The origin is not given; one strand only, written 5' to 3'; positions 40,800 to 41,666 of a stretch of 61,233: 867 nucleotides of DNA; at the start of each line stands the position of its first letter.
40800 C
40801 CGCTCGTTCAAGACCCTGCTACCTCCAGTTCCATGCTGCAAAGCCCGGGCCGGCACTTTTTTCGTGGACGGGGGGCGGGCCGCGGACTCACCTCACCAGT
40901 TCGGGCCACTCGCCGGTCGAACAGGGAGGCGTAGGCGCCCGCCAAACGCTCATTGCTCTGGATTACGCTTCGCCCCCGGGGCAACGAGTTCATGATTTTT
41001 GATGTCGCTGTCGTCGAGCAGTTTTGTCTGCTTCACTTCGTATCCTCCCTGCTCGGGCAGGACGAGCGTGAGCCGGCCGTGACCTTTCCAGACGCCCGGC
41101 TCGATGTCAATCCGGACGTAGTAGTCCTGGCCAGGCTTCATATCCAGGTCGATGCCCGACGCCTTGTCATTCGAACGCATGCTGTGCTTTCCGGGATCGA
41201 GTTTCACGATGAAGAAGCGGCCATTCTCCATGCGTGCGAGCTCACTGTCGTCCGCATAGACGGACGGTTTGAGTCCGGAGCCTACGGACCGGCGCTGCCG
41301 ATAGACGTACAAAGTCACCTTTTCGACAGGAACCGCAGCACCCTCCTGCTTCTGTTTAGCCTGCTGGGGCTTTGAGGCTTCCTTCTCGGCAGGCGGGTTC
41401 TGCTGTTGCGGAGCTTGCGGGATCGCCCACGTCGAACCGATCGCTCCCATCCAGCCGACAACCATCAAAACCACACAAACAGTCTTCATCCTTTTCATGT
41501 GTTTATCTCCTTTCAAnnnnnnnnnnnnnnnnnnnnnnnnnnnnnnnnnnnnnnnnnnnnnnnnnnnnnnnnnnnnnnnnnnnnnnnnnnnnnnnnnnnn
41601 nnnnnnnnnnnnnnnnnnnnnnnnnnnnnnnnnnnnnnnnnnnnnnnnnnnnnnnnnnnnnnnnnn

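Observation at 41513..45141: Translationally coupled lipid activate-and-transfer cassette: CDP-alcohol phosphatidyltransferase, DAG-kinase-like kinase, CdsA-like cytidylyltransferase and acyl reductase-like SDR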

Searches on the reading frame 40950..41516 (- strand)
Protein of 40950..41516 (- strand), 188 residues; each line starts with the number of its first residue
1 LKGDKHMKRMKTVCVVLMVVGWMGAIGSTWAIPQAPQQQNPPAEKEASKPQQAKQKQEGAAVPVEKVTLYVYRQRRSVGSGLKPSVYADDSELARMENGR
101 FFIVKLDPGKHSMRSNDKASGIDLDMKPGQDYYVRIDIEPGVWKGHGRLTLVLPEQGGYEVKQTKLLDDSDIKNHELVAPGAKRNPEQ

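Call 3: search_protein_families(library=pfam, proteins=[window:40950-41516:-], max_evalue=0.01)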
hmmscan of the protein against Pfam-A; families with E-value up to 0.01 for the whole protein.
window:40950-41516:- (188 aa): 1 family
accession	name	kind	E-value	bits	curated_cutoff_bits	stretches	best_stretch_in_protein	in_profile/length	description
PF11008.14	DUF2846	-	5.8e-13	49.2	34.3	1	66-141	4-83/92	Protein of unknown function (DUF2846)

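Call 4: search_protein_families(library=ncbifam, proteins=[window:40950-41516:-], max_evalue=0.01)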
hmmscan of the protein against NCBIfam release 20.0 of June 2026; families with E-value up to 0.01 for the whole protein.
window:40950-41516:- (188 aa): 0 families
